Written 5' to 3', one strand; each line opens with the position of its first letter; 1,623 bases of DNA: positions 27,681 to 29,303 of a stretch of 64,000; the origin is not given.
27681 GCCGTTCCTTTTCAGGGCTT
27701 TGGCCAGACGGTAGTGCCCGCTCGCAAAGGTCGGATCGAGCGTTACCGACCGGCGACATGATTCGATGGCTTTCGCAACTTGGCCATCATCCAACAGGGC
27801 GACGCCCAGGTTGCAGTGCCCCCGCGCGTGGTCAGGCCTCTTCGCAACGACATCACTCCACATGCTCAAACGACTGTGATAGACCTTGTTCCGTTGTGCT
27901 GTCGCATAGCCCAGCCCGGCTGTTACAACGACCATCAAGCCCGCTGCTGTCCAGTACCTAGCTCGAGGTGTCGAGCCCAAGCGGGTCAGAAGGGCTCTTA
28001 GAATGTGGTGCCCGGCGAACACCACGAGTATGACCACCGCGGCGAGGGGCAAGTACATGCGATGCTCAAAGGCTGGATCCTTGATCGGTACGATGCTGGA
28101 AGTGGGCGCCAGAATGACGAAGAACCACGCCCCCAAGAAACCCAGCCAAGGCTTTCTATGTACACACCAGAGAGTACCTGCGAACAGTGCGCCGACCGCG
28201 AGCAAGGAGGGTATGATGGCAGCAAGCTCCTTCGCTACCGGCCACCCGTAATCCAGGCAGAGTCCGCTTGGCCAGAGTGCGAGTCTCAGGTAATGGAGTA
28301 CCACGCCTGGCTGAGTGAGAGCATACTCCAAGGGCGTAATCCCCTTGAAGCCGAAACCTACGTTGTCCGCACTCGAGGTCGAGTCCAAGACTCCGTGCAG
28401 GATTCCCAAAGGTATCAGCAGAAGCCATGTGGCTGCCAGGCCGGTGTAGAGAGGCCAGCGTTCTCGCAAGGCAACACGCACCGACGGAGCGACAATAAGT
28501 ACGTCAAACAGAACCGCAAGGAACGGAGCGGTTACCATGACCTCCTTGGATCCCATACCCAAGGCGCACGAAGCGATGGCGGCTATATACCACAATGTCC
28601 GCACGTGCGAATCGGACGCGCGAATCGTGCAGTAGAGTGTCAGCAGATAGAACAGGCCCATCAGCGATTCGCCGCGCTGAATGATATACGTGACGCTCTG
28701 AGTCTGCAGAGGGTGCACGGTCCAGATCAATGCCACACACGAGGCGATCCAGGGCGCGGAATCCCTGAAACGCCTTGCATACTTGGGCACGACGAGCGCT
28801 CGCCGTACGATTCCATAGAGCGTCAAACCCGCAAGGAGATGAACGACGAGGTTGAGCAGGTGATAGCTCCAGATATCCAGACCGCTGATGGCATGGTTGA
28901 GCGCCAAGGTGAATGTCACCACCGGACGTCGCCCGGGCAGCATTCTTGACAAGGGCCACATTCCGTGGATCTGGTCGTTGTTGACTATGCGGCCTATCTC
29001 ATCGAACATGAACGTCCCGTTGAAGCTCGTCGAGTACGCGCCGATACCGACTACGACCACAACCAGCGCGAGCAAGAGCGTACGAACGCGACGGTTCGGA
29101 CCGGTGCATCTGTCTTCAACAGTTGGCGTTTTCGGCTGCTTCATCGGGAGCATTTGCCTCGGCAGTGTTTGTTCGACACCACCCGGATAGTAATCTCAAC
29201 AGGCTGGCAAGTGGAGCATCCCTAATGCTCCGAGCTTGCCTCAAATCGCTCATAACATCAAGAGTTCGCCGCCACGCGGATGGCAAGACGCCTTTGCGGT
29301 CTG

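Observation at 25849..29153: GT2 polyprenyl-phosphate-sugar-synthase-like gene paired with a TMTC/PMT-like TPR membrane glycosyltransferase: candidate protein O-glycosylation module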

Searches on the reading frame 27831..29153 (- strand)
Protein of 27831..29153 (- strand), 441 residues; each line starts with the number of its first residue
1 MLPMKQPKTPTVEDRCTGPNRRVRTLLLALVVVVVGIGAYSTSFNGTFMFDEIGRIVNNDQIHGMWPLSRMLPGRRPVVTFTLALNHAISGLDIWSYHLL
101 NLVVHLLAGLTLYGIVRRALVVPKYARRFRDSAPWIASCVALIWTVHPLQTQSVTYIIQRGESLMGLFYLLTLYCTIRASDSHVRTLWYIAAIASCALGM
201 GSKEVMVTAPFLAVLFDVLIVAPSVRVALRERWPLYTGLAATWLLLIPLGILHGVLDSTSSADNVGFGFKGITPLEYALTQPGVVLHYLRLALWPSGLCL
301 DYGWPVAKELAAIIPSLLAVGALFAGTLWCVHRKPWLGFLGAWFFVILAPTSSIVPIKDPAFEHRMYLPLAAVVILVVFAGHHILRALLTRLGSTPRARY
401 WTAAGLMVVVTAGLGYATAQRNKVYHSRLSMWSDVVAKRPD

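Call 9: search_protein_families(library=pfam, proteins=[window:27831-29153:-], max_evalue=10)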
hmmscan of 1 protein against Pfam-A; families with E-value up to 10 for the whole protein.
seq(441 aa): 2 families
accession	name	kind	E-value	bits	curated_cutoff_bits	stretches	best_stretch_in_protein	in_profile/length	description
PF13231.12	PMT_2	-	2.5e-10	41.2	26.1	1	77-248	4-156/160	Dolichyl-phosphate-mannose-protein mannosyltransferase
PF07219.19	HemY_N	-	5.2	7.7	31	1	363-398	11-46/107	HemY protein N-terminus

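Call 10: search_solved_structures(query=window:27831-29153:-, max_evalue=10, show_alignments=2)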
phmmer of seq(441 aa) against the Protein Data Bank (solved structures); distinct sequences matched with E-value up to 10: 1.
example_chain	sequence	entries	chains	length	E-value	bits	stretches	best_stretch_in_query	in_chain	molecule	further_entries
3iz3_A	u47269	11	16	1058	1.4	10.8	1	138-233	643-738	Structural protein VP3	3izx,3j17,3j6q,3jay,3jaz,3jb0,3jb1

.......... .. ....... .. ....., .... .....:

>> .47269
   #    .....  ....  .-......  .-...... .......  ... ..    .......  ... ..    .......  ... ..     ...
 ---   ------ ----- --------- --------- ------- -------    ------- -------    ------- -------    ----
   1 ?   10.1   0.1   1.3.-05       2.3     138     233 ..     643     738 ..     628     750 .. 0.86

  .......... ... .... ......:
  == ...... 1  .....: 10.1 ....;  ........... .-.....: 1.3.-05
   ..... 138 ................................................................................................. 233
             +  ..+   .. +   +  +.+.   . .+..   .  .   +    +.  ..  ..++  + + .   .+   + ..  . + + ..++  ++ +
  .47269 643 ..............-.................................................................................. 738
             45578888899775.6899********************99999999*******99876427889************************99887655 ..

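Call 12: find_homologous_proteins(query=window:27831-29153:-, max_evalue=0.00001)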
Query seq(441 aa) (441 aa): 7631 proteins with E <= 0.00001 among 8000 candidates; the best 120 are listed.
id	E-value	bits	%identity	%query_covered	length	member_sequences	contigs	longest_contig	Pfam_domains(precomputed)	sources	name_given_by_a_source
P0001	1.1e-290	982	100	99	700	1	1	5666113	PF03704.24,PF13431.13,PF23914.2,PF13414.13,PF13176.13,PF13428.13,PF13374.13,PF07721.21,PF14559.13,PF24575.2,PF13371.13,PF00515.35,PF12895.14,PF13424.13,PF21033.5,PF13432.13,PF13181.13,PF14561.13,PF07719.24,PF13174.13,PF13231.13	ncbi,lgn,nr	ncbi:MAG: tetratricopeptide repeat protein [Phycisphaerales bacterium]|nr:MAG: tetratricopeptide rep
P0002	2.0e-159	549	61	94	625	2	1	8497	PF13431.13,PF23914.2,PF13414.13,PF13176.13,PF13428.13,PF13374.13,PF14559.13,PF24575.2,PF13371.13,PF00515.35,PF12895.14,PF13424.13,PF21033.5,PF13432.13,PF13181.13,PF14561.13,PF07719.24,PF13174.13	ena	-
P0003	3.3e-155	535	58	99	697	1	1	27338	PF03704.24,PF13431.13,PF23914.2,PF13414.13,PF13176.13,PF13428.13,PF25064.2,PF13374.13,PF07721.21,PF14559.13,PF24575.2,PF13371.13,PF00515.35,PF12895.14,PF13424.13,PF21033.5,PF13432.13,PF13429.13,PF13181.13,PF14561.13,PF07719.24,PF13174.13,PF20308.5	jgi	-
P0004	9.4e-155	534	57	98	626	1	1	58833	PF03704.24,PF13431.13,PF23914.2,PF13414.13,PF13176.13,PF13428.13,PF13374.13,PF14559.13,PF24575.2,PF13371.13,PF00515.35,PF12895.14,PF13424.13,PF21033.5,PF13432.13,PF13181.13,PF14561.13,PF07719.24,PF13174.13,PF13231.13,PF20308.5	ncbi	-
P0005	3.4e-154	532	59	91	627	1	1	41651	PF03704.24,PF13431.13,PF23914.2,PF13414.13,PF21545.4,PF13428.13,PF13374.13,PF14559.13,PF24575.2,PF00515.35,PF12895.14,PF13424.13,PF21033.5,PF13432.13,PF13181.13,PF14561.13,PF07719.24,PF13174.13,PF13231.13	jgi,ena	-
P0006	2.0e-150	520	57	91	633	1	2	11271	PF03704.24,PF13431.13,PF23914.2,PF13414.13,PF13176.13,PF13428.13,PF25064.2,PF13374.13,PF14559.13,PF24575.2,PF13371.13,PF00515.35,PF12895.14,PF13424.13,PF21033.5,PF13432.13,PF13429.13,PF13181.13,PF07719.24,PF13174.13,PF13231.13,PF20308.5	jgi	jgi:Tfp pilus assembly protein PilF/4-amino-4-deoxy-L-arabinose transferase-like glycosyltransferase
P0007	6.5e-150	518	56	100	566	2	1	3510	PF03704.24,PF13431.13,PF23914.2,PF13414.13,PF13176.13,PF13428.13,PF13374.13,PF07721.21,PF14559.13,PF24575.2,PF13371.13,PF00515.35,PF12895.14,PF13424.13,PF21033.5,PF13432.13,PF13181.13,PF14561.13,PF07719.24,PF13174.13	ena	-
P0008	4.9e-148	512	57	99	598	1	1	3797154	PF13431.13,PF23914.2,PF13414.13,PF01535.27,PF13176.13,PF13428.13,PF13374.13,PF07721.21,PF14559.13,PF24575.2,PF00515.35,PF12895.14,PF13424.13,PF21033.5,PF13432.13,PF13181.13,PF07719.24,PF13174.13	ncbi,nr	ncbi:MAG: tetratricopeptide repeat protein [Phycisphaerales bacterium]|nr:MAG: tetratricopeptide rep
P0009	1.2e-147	510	53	99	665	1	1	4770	PF03704.24,PF13431.13,PF23914.2,PF13414.13,PF13176.13,PF13428.13,PF13374.13,PF07721.21,PF14559.13,PF24575.2,PF13371.13,PF00515.35,PF12895.14,PF13424.13,PF21033.5,PF13432.13,PF13429.13,PF13181.13,PF14561.13,PF07719.24,PF13174.13,PF13231.13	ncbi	ncbi:MAG: tetratricopeptide repeat protein [Phycisphaerae bacterium]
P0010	1.1e-146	507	58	94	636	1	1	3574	PF25063.1,PF13431.13,PF23914.2,PF13414.13,PF16918.12,PF13176.13,PF13428.13,PF13374.13,PF14559.13,PF24575.2,PF17874.8,PF00515.35,PF12895.14,PF13424.13,PF13432.13,PF13181.13,PF14561.13,PF07719.24,PF13174.13,PF13231.13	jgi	jgi:tetratricopeptide (TPR) repeat protein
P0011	7.1e-144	498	56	97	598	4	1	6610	PF03704.24,PF13431.13,PF23914.2,PF13414.13,PF13176.13,PF13428.13,PF13374.13,PF07721.21,PF14559.13,PF24575.2,PF17874.8,PF00515.35,PF12895.14,PF13424.13,PF21033.5,PF13432.13,PF13181.13,PF07719.24,PF13174.13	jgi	jgi:tetratricopeptide (TPR) repeat protein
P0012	1.3e-143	497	57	93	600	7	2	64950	PF03704.24,PF13431.13,PF23914.2,PF13414.13,PF13176.13,PF13428.13,PF13374.13,PF14559.13,PF24575.2,PF13371.13,PF00515.35,PF12895.14,PF13424.13,PF13432.13,PF13429.13,PF13181.13,PF14561.13,PF07719.24,PF13174.13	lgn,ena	-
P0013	1.7e-143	497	54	99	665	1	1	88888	PF03704.24,PF13431.13,PF23914.2,PF13414.13,PF13176.13,PF13428.13,PF13374.13,PF07721.21,PF14559.13,PF24575.2,PF13371.13,PF00515.35,PF12895.14,PF13424.13,PF21033.5,PF13432.13,PF13181.13,PF14561.13,PF07719.24,PF13174.13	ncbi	-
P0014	2.5e-142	493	53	98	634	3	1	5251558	PF25063.1,PF03704.24,PF13431.13,PF13414.13,PF13176.13,PF13428.13,PF13374.13,PF07721.21,PF14559.13,PF24575.2,PF17874.8,PF00515.35,PF13424.13,PF21033.5,PF13432.13,PF13181.13,PF07719.24,PF13174.13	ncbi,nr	ncbi:MAG: tetratricopeptide repeat protein [Phycisphaerales bacterium]|nr:MAG: tetratricopeptide rep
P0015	3.2e-142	493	56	93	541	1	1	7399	PF14559.13,PF00515.35,PF13424.13,PF13432.13,PF13428.13,PF07719.24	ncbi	ncbi:MAG: tetratricopeptide repeat protein [Phycisphaerae bacterium]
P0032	1.8e-137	477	51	100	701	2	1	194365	PF03704.24,PF13431.13,PF23914.2,PF12862.14,PF13414.13,PF13176.13,PF13428.13,PF13374.13,PF07721.21,PF14559.13,PF24575.2,PF13371.13,PF00515.35,PF12895.14,PF13424.13,PF21033.5,PF13432.13,PF13181.13,PF14561.13,PF07719.24,PF13174.13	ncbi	ncbi:MAG: tetratricopeptide repeat protein [Planctomycetota bacterium]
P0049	1.9e-134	467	52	94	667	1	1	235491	PF03704.24,PF13414.13,PF13374.13,PF07721.21,PF24575.2,PF00515.35,PF13424.13,PF13429.13,PF14561.13,PF07719.24,PF13174.13,PF20308.5,PF25063.1,PF13431.13,PF23914.2,PF13176.13,PF13428.13,PF25064.2,PF14559.13,PF13371.13,PF22860.3,PF12895.14,PF21033.5,PF13432.13,PF13181.13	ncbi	-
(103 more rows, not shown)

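Call 61: search_solved_structures(query=A3, max_evalue=10, show_alignments=2)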
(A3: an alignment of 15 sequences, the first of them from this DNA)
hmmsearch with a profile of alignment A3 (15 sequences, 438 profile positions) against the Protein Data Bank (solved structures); distinct sequences matched with E-value up to 10: 2.
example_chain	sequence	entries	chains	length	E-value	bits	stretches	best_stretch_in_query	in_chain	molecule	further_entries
6oht_A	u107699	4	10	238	0.34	12.9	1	290-343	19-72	3-beta-hydroxysteroid-Delta(8),Delta(7)-isomerase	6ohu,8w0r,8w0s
7tut_9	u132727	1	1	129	0.68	12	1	286-344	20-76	Obligate partner of TMCO1 insertase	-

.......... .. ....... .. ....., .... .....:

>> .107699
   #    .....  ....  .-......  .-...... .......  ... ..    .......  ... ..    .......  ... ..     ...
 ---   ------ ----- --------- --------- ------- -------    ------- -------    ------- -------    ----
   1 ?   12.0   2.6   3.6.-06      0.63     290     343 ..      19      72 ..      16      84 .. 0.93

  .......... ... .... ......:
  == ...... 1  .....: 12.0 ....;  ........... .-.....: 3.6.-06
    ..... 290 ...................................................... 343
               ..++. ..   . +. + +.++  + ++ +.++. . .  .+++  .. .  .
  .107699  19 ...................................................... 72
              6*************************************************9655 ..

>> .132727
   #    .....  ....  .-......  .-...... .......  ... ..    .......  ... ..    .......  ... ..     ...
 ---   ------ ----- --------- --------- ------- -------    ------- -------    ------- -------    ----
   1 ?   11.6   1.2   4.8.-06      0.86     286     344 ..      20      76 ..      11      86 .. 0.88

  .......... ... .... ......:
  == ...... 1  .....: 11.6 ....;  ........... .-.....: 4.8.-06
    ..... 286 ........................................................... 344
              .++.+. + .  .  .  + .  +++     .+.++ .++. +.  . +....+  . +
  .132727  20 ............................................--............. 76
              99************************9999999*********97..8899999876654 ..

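Call 72: find_encoding_contigs(protein=P0008, flank=7000, max_places=1)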
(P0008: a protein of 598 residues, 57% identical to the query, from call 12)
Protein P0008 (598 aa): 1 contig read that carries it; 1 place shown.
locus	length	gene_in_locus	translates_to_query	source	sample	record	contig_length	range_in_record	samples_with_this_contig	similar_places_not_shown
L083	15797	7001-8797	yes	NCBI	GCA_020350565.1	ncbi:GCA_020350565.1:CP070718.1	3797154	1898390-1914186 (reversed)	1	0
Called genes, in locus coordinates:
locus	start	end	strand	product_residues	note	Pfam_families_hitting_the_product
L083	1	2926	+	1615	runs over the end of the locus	PF14331:IcmF-related_N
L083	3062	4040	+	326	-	-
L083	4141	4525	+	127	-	-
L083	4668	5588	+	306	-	PF00535:Glycos_transf_2, PF13632:Glyco_trans_2_3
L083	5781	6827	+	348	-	PF00535:Glycos_transf_2, PF10111:Glyco_tranf_2_2, PF13506:Glyco_transf_21, PF13641:Glyco_tranf_2_3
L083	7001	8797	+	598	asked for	PF07719:TPR_2, PF13424:TPR_12, PF13432:TPR_16, PF00515:TPR_1, PF07719:TPR_2, PF13414:TPR_11, PF13432:TPR_16, PF14559:TPR_19, +21 more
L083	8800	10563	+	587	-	PF13231:PMT_2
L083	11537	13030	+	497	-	-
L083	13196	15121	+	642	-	-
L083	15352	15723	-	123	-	PF01740:STAS, PF13466:STAS_2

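Call 73: find_encoding_contigs(protein=P0032, flank=7000, max_places=1)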
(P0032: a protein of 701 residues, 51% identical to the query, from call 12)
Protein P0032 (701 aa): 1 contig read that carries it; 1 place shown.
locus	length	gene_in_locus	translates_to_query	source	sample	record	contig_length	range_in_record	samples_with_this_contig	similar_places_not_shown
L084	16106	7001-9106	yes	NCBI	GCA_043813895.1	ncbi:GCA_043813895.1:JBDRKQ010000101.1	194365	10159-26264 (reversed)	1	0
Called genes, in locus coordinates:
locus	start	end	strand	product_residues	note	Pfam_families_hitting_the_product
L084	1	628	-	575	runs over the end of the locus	-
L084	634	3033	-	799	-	PF03483:B3_4, PF03484:B5, PF17759:tRNA_synthFbeta, PF03147:FDX-ACB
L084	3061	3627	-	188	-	-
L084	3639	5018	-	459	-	PF01966:HD, PF19276:HD_assoc_2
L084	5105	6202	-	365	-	PF02912:Phe_tRNA-synt_N, PF01409:tRNA-synt_2d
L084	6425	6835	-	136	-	PF01894:YjbQ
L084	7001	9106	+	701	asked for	PF03704:BTAD (weak), PF13414:TPR_11 (weak), PF13414:TPR_11, PF13424:TPR_12, PF13432:TPR_16, PF13414:TPR_11, PF13432:TPR_16, PF14559:TPR_19, +22 more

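Call 74: find_encoding_contigs(protein=P0049, flank=7000, max_places=1)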
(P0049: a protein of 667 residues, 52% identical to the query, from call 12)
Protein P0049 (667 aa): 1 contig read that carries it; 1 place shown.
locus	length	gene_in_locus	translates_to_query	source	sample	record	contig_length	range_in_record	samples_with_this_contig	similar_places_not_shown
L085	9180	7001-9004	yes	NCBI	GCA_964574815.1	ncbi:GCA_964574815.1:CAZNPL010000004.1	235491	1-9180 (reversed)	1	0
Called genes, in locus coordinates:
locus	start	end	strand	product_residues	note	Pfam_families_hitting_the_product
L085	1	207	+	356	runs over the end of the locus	-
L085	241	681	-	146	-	-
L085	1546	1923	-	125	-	PF01740:STAS, PF13466:STAS_2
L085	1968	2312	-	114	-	-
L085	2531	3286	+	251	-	PF02353:CMAS (weak), PF05175:MTS, PF03848:TehB (weak), PF13489:Methyltransf_23, PF13847:Methyltransf_31, PF08241:Methyltransf_11, PF08242:Methyltransf_12, PF13649:Methyltransf_25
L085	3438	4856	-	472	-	PF12390:Se-cys_synth_N (weak), PF03841:SelA, PF01053:Cys_Met_Meta_PP (weak)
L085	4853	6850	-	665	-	PF00009:GTP_EFTU, PF01926:MMR_HSR1 (faint), PF03144:GTP_EFTU_D2, PF25461:Beta-barrel_SelB, PF09107:WHD_3rd_SelB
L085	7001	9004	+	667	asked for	PF13432:TPR_16, PF14559:TPR_19, PF13414:TPR_11, PF14559:TPR_19, PF13424:TPR_12, PF14559:TPR_19, PF13432:TPR_16, PF13424:TPR_12, +33 more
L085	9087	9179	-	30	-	?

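Call 86: list_cluster_members(proteins=[P0001, P0121])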
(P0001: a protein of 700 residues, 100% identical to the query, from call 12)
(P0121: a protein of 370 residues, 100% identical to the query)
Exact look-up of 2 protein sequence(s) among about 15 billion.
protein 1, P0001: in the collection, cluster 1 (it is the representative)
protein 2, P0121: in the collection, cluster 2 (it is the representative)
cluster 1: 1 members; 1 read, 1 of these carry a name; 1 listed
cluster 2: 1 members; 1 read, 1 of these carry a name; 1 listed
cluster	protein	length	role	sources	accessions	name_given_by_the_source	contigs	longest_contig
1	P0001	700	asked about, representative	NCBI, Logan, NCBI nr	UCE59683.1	MAG: tetratricopeptide repeat protein [Phycisphaerales bacterium]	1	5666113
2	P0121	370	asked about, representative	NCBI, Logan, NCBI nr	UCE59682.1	MAG: glycosyltransferase [Phycisphaerales bacterium]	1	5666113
